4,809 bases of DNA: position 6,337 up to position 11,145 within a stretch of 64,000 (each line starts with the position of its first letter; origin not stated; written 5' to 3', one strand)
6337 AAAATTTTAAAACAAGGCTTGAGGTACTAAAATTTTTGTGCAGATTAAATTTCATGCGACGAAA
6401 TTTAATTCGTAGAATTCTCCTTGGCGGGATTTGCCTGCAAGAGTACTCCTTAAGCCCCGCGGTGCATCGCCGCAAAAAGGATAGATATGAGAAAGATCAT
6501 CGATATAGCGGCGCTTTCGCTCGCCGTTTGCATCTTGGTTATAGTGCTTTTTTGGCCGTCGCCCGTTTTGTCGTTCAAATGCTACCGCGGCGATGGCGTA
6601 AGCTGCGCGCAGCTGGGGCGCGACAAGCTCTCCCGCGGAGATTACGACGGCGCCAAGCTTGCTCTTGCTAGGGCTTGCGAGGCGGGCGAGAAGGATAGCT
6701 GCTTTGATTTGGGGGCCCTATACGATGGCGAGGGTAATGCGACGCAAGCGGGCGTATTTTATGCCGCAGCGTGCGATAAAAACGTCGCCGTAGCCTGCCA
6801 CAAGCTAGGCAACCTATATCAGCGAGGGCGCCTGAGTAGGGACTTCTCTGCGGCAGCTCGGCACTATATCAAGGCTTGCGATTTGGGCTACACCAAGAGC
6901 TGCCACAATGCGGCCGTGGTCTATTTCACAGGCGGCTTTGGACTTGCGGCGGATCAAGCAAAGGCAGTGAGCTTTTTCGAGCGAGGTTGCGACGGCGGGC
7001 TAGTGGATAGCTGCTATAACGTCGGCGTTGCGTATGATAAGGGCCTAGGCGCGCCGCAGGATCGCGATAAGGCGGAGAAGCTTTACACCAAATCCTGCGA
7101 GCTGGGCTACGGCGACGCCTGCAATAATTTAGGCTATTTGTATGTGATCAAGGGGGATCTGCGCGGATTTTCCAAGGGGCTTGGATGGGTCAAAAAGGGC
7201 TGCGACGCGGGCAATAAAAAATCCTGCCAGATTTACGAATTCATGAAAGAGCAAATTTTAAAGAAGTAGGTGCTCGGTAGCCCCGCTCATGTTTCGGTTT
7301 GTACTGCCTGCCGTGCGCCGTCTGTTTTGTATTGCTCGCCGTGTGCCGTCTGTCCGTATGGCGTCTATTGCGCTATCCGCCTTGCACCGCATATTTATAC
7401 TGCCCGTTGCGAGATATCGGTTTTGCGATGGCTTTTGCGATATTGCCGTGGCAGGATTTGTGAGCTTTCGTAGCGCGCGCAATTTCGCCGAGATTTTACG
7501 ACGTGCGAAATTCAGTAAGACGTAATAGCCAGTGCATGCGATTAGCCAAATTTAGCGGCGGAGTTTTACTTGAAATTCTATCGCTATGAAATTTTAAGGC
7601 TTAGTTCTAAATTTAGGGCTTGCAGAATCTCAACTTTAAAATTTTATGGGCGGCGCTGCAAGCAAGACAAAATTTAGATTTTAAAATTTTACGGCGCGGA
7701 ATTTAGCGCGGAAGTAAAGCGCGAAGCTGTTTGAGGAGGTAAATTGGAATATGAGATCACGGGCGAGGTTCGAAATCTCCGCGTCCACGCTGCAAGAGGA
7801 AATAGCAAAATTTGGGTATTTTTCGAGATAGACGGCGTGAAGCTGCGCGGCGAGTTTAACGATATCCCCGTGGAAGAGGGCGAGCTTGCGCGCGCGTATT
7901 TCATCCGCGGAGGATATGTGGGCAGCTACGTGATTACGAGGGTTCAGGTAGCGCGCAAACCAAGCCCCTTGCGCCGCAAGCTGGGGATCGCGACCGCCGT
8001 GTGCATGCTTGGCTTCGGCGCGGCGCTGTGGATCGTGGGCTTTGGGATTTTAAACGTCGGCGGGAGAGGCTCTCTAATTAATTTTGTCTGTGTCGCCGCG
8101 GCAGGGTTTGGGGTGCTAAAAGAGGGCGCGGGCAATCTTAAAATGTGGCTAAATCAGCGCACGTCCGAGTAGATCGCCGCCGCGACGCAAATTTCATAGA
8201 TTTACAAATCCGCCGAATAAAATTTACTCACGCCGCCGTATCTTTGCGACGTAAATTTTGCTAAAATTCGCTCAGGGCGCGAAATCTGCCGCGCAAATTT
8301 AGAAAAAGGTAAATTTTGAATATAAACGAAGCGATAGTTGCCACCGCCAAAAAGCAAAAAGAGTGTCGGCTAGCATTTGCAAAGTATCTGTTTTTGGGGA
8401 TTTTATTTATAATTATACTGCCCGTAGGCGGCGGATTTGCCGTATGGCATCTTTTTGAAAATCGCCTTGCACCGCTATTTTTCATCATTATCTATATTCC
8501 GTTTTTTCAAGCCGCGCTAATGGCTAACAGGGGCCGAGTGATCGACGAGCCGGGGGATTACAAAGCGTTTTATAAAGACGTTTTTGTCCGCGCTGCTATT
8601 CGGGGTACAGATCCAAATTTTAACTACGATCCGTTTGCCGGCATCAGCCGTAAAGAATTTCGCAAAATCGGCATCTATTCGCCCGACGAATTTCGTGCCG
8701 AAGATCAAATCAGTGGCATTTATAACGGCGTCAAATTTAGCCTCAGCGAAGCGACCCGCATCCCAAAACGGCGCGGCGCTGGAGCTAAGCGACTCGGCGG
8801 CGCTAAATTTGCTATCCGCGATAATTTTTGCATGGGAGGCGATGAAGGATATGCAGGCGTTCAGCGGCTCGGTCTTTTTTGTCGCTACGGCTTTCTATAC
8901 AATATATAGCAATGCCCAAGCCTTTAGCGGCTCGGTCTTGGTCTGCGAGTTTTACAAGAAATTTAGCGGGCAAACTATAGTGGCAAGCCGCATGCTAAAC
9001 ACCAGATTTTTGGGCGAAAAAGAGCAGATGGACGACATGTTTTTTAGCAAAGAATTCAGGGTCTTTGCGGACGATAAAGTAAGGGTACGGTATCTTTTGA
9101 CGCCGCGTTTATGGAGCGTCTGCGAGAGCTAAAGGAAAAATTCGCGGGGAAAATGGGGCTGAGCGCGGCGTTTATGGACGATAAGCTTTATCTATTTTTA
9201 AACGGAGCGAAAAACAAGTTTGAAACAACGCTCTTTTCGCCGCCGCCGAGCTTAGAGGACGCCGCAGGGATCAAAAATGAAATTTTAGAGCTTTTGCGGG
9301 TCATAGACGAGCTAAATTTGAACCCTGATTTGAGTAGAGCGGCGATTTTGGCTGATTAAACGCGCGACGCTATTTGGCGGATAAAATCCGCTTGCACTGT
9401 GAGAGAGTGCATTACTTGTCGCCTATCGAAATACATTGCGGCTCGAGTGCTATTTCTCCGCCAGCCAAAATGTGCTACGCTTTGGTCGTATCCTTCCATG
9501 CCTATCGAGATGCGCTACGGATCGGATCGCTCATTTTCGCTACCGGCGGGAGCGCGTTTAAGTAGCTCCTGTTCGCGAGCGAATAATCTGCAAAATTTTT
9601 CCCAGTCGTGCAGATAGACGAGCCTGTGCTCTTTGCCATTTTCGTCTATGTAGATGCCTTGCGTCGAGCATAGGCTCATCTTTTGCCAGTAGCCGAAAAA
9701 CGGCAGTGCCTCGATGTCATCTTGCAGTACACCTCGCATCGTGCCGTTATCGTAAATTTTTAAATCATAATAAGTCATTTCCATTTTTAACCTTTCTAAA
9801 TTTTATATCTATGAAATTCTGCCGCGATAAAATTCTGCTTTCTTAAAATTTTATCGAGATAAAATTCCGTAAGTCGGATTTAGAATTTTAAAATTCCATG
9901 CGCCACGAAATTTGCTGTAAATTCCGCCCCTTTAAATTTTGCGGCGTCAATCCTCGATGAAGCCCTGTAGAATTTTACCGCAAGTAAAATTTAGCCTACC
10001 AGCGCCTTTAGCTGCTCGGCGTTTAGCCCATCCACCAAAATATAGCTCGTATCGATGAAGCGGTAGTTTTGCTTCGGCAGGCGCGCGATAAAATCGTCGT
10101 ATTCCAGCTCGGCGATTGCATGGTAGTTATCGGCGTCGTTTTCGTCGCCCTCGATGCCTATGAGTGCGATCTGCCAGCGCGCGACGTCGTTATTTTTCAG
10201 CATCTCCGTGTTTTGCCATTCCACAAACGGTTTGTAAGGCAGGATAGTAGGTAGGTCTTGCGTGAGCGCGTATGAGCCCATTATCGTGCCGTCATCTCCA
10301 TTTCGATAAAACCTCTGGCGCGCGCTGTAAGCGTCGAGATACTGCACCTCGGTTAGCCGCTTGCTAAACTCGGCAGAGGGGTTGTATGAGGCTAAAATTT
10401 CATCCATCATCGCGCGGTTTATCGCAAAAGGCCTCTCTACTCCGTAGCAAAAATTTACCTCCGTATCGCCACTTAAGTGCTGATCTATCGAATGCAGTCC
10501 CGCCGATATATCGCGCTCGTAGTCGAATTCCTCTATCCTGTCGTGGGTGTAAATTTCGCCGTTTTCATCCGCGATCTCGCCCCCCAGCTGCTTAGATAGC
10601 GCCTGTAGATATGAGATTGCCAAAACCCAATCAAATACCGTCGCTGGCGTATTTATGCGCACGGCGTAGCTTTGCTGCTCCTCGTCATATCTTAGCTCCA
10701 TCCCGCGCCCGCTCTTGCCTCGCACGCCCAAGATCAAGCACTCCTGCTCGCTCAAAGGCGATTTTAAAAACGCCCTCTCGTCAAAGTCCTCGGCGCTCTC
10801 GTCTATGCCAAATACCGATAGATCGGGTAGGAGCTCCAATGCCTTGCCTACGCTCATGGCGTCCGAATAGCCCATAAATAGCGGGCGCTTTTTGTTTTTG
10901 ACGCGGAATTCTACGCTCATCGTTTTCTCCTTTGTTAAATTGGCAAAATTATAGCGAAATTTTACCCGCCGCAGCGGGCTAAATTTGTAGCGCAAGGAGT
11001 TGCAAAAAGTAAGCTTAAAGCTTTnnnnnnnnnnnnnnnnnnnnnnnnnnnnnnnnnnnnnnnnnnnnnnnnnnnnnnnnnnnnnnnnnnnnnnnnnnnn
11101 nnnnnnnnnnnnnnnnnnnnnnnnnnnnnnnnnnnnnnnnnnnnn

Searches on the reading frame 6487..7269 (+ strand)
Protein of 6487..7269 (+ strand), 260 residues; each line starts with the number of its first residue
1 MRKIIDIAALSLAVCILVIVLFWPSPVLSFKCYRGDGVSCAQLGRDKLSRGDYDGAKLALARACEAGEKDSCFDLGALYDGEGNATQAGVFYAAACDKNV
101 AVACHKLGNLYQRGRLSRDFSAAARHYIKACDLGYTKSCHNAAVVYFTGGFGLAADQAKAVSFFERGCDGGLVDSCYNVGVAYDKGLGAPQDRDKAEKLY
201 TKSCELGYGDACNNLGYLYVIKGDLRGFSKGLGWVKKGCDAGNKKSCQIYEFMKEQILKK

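Call 26: search_protein_families(library=pfam, proteins=[window:6487-7269:+])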
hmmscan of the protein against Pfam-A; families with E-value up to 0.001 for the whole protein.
window:6487-7269:+ (260 aa): 1 family
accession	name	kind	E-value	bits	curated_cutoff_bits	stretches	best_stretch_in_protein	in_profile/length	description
PF08238.18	Sel1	-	1.5e-21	76.4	30.7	2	174-208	2-36/36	Sel1 repeat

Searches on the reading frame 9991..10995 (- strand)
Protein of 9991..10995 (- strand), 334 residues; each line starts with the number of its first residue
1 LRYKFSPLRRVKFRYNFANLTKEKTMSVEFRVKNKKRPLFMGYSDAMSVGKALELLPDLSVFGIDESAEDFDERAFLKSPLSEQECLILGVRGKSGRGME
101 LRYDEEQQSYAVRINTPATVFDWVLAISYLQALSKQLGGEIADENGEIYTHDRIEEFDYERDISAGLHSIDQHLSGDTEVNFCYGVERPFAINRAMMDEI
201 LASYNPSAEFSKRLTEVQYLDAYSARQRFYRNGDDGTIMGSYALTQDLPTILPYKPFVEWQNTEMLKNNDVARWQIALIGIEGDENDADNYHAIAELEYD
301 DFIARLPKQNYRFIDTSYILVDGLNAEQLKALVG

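Call 26: search_protein_families(library=pfam, proteins=[window:9991-10995:-])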
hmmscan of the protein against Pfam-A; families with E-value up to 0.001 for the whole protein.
window:9991-10995:- (334 aa): 1 family
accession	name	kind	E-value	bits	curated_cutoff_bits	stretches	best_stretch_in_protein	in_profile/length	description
PF14132.11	DUF4299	-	4.7e-100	335.6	31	1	27-331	1-300/301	Domain of unknown function (DUF4299)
